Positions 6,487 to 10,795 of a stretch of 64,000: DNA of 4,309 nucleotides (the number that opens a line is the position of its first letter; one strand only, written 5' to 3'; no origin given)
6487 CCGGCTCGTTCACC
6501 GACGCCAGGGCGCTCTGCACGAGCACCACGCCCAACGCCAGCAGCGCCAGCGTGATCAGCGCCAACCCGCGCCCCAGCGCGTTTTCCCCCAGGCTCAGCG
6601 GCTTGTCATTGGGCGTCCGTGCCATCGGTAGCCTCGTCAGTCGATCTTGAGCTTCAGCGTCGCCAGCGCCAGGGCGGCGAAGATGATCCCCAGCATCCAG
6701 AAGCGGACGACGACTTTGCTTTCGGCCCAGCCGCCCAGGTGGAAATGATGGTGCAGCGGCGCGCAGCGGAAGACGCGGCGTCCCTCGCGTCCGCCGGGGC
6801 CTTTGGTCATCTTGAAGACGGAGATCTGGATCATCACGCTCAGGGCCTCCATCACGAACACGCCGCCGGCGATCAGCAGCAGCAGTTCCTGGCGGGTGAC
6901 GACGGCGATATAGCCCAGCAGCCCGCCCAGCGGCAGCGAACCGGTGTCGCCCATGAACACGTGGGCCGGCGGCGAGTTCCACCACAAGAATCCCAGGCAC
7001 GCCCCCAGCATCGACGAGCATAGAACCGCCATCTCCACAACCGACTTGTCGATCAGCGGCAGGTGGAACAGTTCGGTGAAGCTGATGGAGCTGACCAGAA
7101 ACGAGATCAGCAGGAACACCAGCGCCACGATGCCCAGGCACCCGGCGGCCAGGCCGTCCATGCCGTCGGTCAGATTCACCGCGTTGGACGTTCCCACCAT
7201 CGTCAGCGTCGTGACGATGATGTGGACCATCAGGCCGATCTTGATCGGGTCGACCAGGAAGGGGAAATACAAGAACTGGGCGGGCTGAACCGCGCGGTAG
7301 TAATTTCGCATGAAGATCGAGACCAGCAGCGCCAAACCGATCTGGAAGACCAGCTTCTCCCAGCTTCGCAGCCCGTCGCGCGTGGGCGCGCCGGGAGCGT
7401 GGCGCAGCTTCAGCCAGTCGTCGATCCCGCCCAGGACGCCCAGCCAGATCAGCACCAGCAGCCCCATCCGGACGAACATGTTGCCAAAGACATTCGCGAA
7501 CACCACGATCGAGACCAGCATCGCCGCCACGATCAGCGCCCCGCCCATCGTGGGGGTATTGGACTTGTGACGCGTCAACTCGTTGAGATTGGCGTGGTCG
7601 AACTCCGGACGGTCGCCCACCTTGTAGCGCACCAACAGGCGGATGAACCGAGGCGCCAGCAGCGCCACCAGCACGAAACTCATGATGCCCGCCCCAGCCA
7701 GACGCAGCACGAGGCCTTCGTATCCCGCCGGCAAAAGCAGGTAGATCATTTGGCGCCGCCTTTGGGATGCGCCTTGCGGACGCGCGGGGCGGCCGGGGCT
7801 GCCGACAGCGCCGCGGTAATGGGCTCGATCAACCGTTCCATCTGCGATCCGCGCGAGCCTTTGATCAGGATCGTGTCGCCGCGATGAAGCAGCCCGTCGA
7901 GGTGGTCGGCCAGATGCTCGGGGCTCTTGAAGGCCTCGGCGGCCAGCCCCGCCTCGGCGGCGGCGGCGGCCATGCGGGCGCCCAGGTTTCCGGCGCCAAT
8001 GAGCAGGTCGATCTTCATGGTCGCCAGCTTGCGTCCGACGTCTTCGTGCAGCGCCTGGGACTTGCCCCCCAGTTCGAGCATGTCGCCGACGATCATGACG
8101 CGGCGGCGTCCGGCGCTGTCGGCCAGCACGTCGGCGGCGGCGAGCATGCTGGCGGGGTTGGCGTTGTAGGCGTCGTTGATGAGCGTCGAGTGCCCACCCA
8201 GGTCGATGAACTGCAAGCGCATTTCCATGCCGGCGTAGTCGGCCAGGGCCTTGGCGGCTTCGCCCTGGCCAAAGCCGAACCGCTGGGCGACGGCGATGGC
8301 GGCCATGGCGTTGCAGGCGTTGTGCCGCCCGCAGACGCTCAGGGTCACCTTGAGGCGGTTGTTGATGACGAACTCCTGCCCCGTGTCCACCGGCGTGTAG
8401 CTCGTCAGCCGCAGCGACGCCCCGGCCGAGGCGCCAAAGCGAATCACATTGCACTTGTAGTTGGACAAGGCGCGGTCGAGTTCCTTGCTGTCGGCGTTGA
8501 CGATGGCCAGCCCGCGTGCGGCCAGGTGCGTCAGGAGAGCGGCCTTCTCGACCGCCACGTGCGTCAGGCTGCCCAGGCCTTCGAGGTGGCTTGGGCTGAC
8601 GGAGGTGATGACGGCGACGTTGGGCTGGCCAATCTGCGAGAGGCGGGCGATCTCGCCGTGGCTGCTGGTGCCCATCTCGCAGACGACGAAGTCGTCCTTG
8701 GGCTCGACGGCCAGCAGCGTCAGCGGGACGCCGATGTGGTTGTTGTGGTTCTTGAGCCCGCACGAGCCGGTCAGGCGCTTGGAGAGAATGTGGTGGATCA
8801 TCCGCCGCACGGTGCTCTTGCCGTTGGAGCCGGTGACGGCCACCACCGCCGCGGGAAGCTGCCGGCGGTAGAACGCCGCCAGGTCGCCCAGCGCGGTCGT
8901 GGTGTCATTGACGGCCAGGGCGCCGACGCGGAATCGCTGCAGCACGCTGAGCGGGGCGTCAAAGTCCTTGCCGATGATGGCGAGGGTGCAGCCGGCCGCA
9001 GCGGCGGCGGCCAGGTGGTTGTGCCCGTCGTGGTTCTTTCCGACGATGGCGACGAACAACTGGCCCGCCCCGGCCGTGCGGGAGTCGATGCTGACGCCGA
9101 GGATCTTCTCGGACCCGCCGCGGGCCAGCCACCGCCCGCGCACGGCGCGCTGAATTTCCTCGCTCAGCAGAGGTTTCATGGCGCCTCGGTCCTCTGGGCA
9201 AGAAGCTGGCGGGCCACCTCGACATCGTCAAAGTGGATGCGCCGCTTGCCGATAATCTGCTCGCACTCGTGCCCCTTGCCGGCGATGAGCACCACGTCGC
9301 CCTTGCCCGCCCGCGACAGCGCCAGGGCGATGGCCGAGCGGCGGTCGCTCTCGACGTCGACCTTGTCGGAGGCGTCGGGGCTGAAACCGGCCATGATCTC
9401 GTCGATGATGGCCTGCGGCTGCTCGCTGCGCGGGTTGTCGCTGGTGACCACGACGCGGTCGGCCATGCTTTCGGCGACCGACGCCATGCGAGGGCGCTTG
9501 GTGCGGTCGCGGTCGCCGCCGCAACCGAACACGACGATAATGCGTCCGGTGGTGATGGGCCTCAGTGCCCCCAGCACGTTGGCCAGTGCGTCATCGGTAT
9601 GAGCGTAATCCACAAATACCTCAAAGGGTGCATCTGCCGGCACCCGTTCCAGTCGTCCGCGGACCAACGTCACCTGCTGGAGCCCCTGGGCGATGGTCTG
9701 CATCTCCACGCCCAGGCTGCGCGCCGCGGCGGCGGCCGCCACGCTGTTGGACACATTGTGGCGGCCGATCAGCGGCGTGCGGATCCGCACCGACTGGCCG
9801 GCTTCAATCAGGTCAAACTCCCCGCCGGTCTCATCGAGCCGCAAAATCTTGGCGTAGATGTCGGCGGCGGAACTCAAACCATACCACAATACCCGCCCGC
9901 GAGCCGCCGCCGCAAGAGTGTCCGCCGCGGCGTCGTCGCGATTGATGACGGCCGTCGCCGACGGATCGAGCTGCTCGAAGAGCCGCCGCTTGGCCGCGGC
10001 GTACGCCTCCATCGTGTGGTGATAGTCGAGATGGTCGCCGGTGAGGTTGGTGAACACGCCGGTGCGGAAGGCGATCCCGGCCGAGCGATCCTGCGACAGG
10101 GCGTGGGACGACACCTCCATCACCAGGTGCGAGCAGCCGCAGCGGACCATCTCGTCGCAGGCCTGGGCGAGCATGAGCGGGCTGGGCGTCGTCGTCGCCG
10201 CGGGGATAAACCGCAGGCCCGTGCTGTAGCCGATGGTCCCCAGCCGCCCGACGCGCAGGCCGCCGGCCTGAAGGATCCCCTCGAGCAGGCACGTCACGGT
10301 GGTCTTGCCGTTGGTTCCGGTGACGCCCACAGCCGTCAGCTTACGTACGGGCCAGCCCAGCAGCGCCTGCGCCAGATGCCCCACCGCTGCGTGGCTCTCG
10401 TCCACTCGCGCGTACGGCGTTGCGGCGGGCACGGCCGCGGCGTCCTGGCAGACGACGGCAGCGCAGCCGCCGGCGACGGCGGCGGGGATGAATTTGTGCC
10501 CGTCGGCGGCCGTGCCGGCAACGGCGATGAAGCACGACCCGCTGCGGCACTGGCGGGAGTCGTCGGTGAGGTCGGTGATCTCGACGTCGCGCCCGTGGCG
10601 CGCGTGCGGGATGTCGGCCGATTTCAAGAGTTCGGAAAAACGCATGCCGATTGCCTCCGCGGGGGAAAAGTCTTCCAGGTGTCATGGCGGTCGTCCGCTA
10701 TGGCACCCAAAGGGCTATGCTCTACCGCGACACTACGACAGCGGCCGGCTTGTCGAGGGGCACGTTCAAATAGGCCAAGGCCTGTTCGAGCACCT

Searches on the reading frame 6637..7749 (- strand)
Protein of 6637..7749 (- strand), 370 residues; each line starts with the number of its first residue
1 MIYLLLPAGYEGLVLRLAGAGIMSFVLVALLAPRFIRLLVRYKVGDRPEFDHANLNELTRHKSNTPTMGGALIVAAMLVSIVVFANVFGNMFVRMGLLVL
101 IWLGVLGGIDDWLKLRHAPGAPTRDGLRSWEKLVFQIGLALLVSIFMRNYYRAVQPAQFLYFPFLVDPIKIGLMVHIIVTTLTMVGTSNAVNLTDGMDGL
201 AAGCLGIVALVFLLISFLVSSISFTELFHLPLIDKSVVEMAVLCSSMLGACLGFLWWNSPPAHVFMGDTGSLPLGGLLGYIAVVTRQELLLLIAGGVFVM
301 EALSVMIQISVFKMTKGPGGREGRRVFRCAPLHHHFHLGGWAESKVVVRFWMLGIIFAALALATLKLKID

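Call 8: search_protein_families(library=pfam, proteins=[window:6637-7749:-], max_evalue=0.01)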
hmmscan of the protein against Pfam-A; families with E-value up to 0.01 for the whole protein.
window:6637-7749:- (370 aa): 2 families
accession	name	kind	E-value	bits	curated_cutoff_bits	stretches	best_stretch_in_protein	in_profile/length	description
PF00953.26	Glycos_transf_4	-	1.6e-32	113.2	27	1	97-284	5-158/160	Glycosyl transferase family 4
PF10555.14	MraY_sig1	-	0.00099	18.9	20.1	1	62-74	1-13/13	Phospho-N-acetylmuramoyl-pentapeptide-transferase signature 1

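Call 10: search_protein_families(library=ncbifam, proteins=[window:6637-7749:-], max_evalue=0.001)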
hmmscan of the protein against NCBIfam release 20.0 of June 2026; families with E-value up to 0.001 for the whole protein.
window:6637-7749:- (370 aa): 2 families
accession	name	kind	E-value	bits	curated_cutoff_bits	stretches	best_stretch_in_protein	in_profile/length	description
TIGR00445.1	mraY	equivalog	8.8e-89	298.1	192.05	1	30-367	3-320/321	phospho-N-acetylmuramoyl-pentapeptide-transferase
NF053644.1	MraY_archaea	equivalog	2e-28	99.7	450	2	167-362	174-340/340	pseudomurein biosynthesis MraY family phospho-N-acetylmuramoyl-pentapeptide-transferase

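Call 13: find_related_loci(query=window:6637-7749:-, collection=genome_contigs, flank=10000)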
Query window:6637-7749:- (370 aa) in genome_contigs; peptide patterns used: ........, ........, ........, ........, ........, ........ (x = any residue, [..] = any of these).
599 stretches matched a pattern (row limit reached: there are more); 594 encode a relative of the query (tblastn E <= 1e-3); the best 80 are kept; 80 distinct loci.
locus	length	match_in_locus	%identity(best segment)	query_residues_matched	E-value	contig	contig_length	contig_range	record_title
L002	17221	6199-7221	63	9-351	8e-148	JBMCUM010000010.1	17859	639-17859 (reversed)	MAG: Planctomycetota bacterium isolate D4M11_20 NODE_1617_length_17859_cov_8.243204, whole genome shotgun sequence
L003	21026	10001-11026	62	9-351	6e-141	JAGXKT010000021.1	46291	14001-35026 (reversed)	MAG: Phycisphaerae bacterium isolate GSL_GB14_14 NODE_121_length_46291_cov_14.4616, whole genome shotgun sequence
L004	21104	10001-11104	53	9-368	2e-117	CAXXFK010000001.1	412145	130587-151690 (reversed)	MAG: Sedimentisphaerales bacterium isolate b913d1aa-c6fb-43ae-b699-25cabd59f994 genome assembly, contig: contig_1, whole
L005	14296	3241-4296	51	15-368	8e-111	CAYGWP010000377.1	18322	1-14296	MAG TPA_asm: uncultured Anaerolineales bacterium isolate ERP119294_co2_511 genome assembly, contig: k141_779652, whole g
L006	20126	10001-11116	51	7-368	8e-110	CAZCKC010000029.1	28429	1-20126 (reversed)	MAG TPA_asm: uncultured Planctomycetales bacterium isolate binchicken_co8_124 genome assembly, contig: NODE_2247_length_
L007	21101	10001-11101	50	6-368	1e-109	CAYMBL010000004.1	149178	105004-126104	MAG TPA_asm: uncultured Planctomycetales bacterium isolate SRP287051_co1_149 genome assembly, contig: NODE_232_length_14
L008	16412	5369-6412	51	10-351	3e-108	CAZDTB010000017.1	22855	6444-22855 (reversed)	MAG TPA_asm: uncultured Planctomycetales bacterium isolate SRP214966_co2_72 genome assembly, contig: NODE_3027_length_22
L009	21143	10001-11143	50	1-368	1e-107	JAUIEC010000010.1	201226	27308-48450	MAG: Phycisphaerae bacterium isolate 8_bin.18 NODE_137_length_201226_cov_1.816359, whole genome shotgun sequence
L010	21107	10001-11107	50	7-368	5e-104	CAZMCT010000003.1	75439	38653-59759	MAG TPA_asm: uncultured Planctomycetales bacterium isolate binchicken_co274_500 genome assembly, contig: NODE_892_length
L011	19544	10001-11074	45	10-368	3e-103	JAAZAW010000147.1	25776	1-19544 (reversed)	MAG: Phycisphaerae bacterium isolate AS06rmzACSIP_467 205738_AS06, whole genome shotgun sequence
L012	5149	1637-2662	49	9-351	1e-102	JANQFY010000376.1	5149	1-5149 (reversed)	MAG: Sedimentisphaerales bacterium isolate PL23b_bin.22 k99_2613751, whole genome shotgun sequence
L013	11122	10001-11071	46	9-368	6e-100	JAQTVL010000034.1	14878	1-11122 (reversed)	MAG: Phycisphaerae bacterium isolate STB_87 NODE_9676_length_14878_cov_2.563148_Sandtown_B, whole genome shotgun sequenc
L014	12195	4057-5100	51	13-368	2e-112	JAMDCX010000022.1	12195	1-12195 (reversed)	MAG: Planctomycetota bacterium isolate FK_Sedi_B_Bin.157 NODE_20878_length_12195_cov_6.46545, whole genome shotgun seque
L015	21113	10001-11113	48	7-368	1e-97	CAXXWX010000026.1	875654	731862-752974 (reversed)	MAG: Phycisphaerae bacterium isolate e6993cc0-709b-411a-8bd5-6f5b4bf9d55c genome assembly, contig: contig_26, whole geno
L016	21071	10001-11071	46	23-368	2e-97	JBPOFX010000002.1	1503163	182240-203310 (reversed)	MAG: Phycisphaerales bacterium isolate MAG_29 MAG_29_2, whole genome shotgun sequence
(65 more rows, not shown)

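Call 17: search_protein_families(library=padloc, proteins=[L002:8711-9880:+, L002:9877-10494:+], max_evalue=0.1)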
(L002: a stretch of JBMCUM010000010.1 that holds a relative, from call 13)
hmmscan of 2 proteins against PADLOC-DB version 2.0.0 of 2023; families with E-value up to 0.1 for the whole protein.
L002:8711-9880:+ (389 aa): 129 families (the best 25 are shown)
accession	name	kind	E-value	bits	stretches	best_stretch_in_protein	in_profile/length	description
PDLC04180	HEC-01A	-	1.7e-154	512.6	1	10-384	1-379/382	-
PDLC04178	HEC-01A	-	1e-51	174.3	1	8-351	5-356/399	-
PDLC04182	HEC-01A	-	1.2e-37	127.8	2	138-367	165-391/406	-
PDLC02980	AriA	-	7.7e-37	125.9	1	35-326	3-303/304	-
PDLC04175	HEC-01A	-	3.8e-31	106.4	1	12-362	6-345/363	-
PDLC04183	HEC-01A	-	1.1e-25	88.5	2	11-149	4-141/402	-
PDLC02335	AbiLi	-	2.5e-25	87.2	1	12-354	50-265/326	AbiLi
PDLC04177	HEC-01A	-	1.1e-23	81.9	2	262-350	276-364/393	-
PDLC04144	HEC-01B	-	3.7e-23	80.3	2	100-367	122-380/395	-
PDLC04135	mad3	-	1e-22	79.2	1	11-358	1-357/374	mads_3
PDLC04176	HEC-01A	-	4.1e-22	77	1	13-353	4-345/371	-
PDLC04179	HEC-01A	-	3e-21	74.1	2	251-351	332-428/459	-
PDLC02358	Old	-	5.4e-21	73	2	284-374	288-375/578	Old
PDLC04391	PDC-M07A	-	1.3e-20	71.8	2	14-158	4-149/412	-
PDLC04184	HEC-01A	-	7.1e-20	69.4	2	128-327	173-392/464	-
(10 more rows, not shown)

L002:9877-10494:+ (205 aa): 13 families
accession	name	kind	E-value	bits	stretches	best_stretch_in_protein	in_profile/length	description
PDLC04194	HEC-01B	-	2.6e-59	198.4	1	8-198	5-197/204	-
PDLC04197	HEC-01B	-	9.9e-41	137.5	1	9-198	3-189/192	-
PDLC04193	HEC-01B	-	1.2e-34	117.9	1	9-197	3-191/195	-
PDLC04210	HEC-01B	-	5.1e-09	34.2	1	72-151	91-180/217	-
PDLC04191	HEC-01B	-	4.4e-08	31.3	1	59-148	64-150/192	-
PDLC04185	HEC-01B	-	1.1e-06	26.9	1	53-145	58-147/188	-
PDLC04205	HEC-01B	-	3.7e-05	21.5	1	45-113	62-134/213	-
PDLC04202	HEC-01B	-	0.00028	19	1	44-121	44-134/204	-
PDLC04206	HEC-01B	-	0.002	16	1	86-111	108-133/219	-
PDLC04201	HEC-01B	-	0.0033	15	1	92-136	104-150/202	-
PDLC04209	HEC-01B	-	0.0088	13.9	1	86-121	107-146/219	-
PDLC04143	HEC-01A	-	0.015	13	1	44-117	45-119/190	-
PDLC04196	HEC-01B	-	0.065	11.2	1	63-133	70-146/197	-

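Call 18: search_protein_families(library=pfam, proteins=[L002:8711-9880:+, L002:9877-10494:+], max_evalue=1)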
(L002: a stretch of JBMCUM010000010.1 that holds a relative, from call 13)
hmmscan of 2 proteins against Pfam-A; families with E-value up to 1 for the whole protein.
L002:8711-9880:+ (389 aa): 7 families
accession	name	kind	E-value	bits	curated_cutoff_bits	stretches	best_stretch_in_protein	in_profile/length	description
PF13304.12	AAA_21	-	2.7e-37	129.9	27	1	34-326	2-303/304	AAA domain, putative AbiEii toxin, Type IV TA system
PF13175.12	AAA_15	-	2.9e-16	60.5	32.1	2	14-55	5-47/374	AAA ATPase domain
PF02463.25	SMC_N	-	1.1e-09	38.5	40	1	13-59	3-50/220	RecF/RecN/SMC N terminal domain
PF13555.12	AAA_29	-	5.4e-08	32.9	27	1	13-53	2-44/61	P-loop containing region of AAA domain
PF13476.12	AAA_23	-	3.2e-07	31.6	27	1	15-143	2-116/201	AAA domain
PF11398.14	DUF2813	-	1.3e-05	25.2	21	2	280-328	283-327/372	Protein of unknown function (DUF2813)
PF13514.12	AAA_27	-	0.031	14.3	22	1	11-52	2-47/206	AAA domain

L002:9877-10494:+ (205 aa): 1 family
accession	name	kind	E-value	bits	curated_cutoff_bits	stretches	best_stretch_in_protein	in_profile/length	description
PF14103.11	DUF4276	-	0.00071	20.3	30.2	1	57-134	54-138/192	Domain of unknown function (DUF4276)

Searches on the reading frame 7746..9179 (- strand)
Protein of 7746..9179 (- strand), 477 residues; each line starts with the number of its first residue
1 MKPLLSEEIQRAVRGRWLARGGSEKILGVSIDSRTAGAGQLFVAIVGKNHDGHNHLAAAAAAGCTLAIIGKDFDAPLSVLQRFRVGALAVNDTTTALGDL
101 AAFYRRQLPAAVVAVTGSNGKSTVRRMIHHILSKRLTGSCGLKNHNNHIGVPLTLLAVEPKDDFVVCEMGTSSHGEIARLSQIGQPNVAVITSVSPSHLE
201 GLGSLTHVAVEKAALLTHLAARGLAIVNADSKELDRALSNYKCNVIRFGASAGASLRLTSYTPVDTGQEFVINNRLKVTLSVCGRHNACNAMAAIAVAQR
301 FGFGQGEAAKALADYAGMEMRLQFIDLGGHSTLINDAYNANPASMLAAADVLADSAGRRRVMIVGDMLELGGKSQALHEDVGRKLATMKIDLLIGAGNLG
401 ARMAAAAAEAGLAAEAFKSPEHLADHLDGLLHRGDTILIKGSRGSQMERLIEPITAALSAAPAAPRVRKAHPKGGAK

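Call 8: search_protein_families(library=pfam, proteins=[window:7746-9179:-], max_evalue=0.01)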
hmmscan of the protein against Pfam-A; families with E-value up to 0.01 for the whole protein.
window:7746-9179:- (477 aa): 3 families
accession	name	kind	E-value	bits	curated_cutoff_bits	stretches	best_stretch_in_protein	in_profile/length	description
PF08245.18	Mur_ligase_M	-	7.9e-44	150.4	24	1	115-298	1-200/200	Mur ligase middle domain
PF02875.26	Mur_ligase_C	-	1.3e-19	71.7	28.4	1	320-443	1-127/127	Mur ligase, glutamate ligase domain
PF01225.30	Mur_ligase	-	2.3e-06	28.3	21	1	26-104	2-94/95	Mur ligase family, catalytic domain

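Call 10: search_protein_families(library=ncbifam, proteins=[window:7746-9179:-], max_evalue=0.001)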
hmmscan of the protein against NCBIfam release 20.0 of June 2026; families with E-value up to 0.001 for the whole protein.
window:7746-9179:- (477 aa): 27 families (the best 25 are shown)
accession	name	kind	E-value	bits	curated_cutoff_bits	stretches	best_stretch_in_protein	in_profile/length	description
TIGR01143.1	murF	subfamily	7.1e-115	384.3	288.6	1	31-452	1-416/418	UDP-N-acetylmuramoyl-tripeptide--D-alanyl-D-alanine ligase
NF008896.0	PRK11929.1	equivalog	2.6e-112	376.4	1023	1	23-456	524-958/965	bifunctional UDP-N-acetylmuramoyl-L-alanyl-D-glutamate--2,6-diaminopimelate ligase MurE/UDP-N-acetylmuramoyl-tripeptide--D-alanyl-D-alanine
NF008041.0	PRK10773.1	equivalog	8.8e-84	281.8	551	1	21-453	19-446/453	UDP-N-acetylmuramoyl-tripeptide--D-alanyl-D-alanine ligase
NF010693.0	PRK14093.1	equivalog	3.2e-74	250.3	544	1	8-455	11-465/479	UDP-N-acetylmuramoylalanyl-D-glutamyl-2,6-diaminopimelate--D-alanyl-D-alanine ligase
NF008897.0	PRK11930.1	equivalog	1.3e-59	202.1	804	1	8-454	7-453/822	bifunctional UDP-N-acetylmuramoyl-tripeptide:D-alanyl-D-alanine ligase/alanine racemase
NF001124.0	PRK00139.1-2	equivalog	4.4e-35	121.4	476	1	20-365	22-384/500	UDP-N-acetylmuramoyl-L-alanyl-D-glutamate--2,6-diaminopimelate ligase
NF001126.0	PRK00139.1-4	equivalog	1.5e-33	116.1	373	1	22-363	19-373/486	UDP-N-acetylmuramoyl-L-alanyl-D-glutamate--2,6-diaminopimelate ligase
TIGR01087.1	murD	equivalog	4.7e-30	105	211.95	1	95-439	89-415/441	UDP-N-acetylmuramoyl-L-alanine--D-glutamate ligase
TIGR01085.1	murE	subfamily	3.5e-29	102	257.3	2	25-134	3-109/472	UDP-N-acetylmuramyl-tripeptide synthetase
TIGR01082.1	murC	equivalog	1.3e-23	83.9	335.1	1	111-362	101-349/449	UDP-N-acetylmuramate--L-alanine ligase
NF001123.0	PRK00139.1-1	equivalog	1.4e-20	73.5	586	1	16-342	10-360/493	UDP-N-acetylmuramoyl-L-alanyl-D-glutamate--2,6-diaminopimelate ligase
NF053645.1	pMurC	equivalog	1.7e-19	69.9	560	2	111-251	103-246/492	pseudomurein biosynthesis peptide ligase pMurC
NF010628.0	PRK14022.1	equivalog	1.7e-18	66.6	536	2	25-137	34-138/483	UDP-N-acetylmuramoyl-L-alanyl-D-glutamate--L-lysine ligase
NF053648.1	pMurE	equivalog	1.1e-13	50.8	600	1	182-364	186-359/464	pseudomurein biosynthesis peptide ligase pMurE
TIGR02068.2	cya_phycin_syn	equivalog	1.3e-13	49.9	850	2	186-389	565-785/862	cyanophycin synthetase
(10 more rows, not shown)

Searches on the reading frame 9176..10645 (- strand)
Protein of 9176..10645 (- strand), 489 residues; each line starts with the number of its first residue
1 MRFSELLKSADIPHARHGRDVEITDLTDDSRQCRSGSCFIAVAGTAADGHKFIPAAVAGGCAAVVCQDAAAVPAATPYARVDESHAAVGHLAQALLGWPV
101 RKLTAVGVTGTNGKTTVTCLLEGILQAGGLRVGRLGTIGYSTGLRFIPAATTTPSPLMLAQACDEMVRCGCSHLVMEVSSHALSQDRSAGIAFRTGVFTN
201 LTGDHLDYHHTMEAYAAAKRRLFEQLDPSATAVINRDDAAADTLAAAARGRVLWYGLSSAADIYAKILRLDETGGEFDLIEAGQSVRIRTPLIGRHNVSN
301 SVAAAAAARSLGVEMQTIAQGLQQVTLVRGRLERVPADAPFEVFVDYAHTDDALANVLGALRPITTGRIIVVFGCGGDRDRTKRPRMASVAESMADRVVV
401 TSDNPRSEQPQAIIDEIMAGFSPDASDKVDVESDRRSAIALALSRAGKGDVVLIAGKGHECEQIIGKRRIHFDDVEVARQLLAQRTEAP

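Call 8: search_protein_families(library=pfam, proteins=[window:9176-10645:-], max_evalue=0.01)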
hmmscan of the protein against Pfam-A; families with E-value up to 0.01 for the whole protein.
window:9176-10645:- (489 aa): 3 families
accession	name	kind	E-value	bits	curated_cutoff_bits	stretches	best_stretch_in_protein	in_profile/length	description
PF08245.18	Mur_ligase_M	-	1.1e-54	185.9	24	1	108-308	1-200/200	Mur ligase middle domain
PF02875.26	Mur_ligase_C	-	1.5e-34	120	28.4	1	330-458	1-127/127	Mur ligase, glutamate ligase domain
PF01225.30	Mur_ligase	-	2.1e-07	31.7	21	1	23-92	2-84/95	Mur ligase family, catalytic domain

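Call 10: search_protein_families(library=ncbifam, proteins=[window:9176-10645:-], max_evalue=0.001)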
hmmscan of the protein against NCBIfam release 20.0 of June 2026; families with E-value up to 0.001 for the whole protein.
window:9176-10645:- (489 aa): 30 families (the best 25 are shown)
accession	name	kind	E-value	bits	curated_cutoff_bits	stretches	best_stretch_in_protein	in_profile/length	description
NF001126.0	PRK00139.1-4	equivalog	7.5e-166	552.4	373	1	1-485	1-485/486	UDP-N-acetylmuramoyl-L-alanyl-D-glutamate--2,6-diaminopimelate ligase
NF008896.0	PRK11929.1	equivalog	1.1e-158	529.9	1023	1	22-485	28-501/965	bifunctional UDP-N-acetylmuramoyl-L-alanyl-D-glutamate--2,6-diaminopimelate ligase MurE/UDP-N-acetylmuramoyl-tripeptide--D-alanyl-D-alanine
TIGR01085.1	murE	subfamily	1.3e-150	502.5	257.3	1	20-482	1-471/472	UDP-N-acetylmuramyl-tripeptide synthetase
NF001124.0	PRK00139.1-2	equivalog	2.6e-150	501.5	476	1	12-487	17-497/500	UDP-N-acetylmuramoyl-L-alanyl-D-glutamate--2,6-diaminopimelate ligase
NF001123.0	PRK00139.1-1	equivalog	4.7e-123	411.5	586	1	15-484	12-491/493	UDP-N-acetylmuramoyl-L-alanyl-D-glutamate--2,6-diaminopimelate ligase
NF010628.0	PRK14022.1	equivalog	7.1e-96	321.8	536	1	17-481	29-480/483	UDP-N-acetylmuramoyl-L-alanyl-D-glutamate--L-lysine ligase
NF001130.0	PRK00139.2-4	equivalog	1.1e-60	205.8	715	2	289-483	318-512/516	UDP-N-acetylmuramoyl-L-alanyl-D-glutamate--2,6-diaminopimelate ligase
TIGR01143.1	murF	subfamily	4.2e-47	161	288.6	2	196-456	153-405/418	UDP-N-acetylmuramoyl-tripeptide--D-alanyl-D-alanine ligase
NF001127.0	PRK00139.2-1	equivalog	1.4e-45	156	997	2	292-483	321-512/520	UDP-N-acetylmuramoyl-L-alanyl-D-glutamate--2,6-diaminopimelate ligase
NF001131.0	PRK00139.2-5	equivalog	1.5e-45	156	1000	1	73-480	79-481/483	UDP-N-acetylmuramoyl-L-alanyl-D-glutamate--2,6-diaminopimelate ligase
NF001129.0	PRK00139.2-3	equivalog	5e-43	147.3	762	1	15-481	33-514/517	UDP-N-acetylmuramoyl-L-alanyl-D-glutamate--2,6-diaminopimelate ligase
TIGR02068.2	cya_phycin_syn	equivalog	1.5e-36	125.8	850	1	105-455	481-847/862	cyanophycin synthetase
TIGR01082.1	murC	equivalog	3.4e-36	125.3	335.1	2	194-462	169-443/449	UDP-N-acetylmuramate--L-alanine ligase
TIGR01087.1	murD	equivalog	7.1e-34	117.6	211.95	2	164-454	145-415/441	UDP-N-acetylmuramoyl-L-alanine--D-glutamate ligase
NF010623.0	PRK14016.1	subfamily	2.6e-33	115.2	877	1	106-455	483-849/871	cyanophycin synthetase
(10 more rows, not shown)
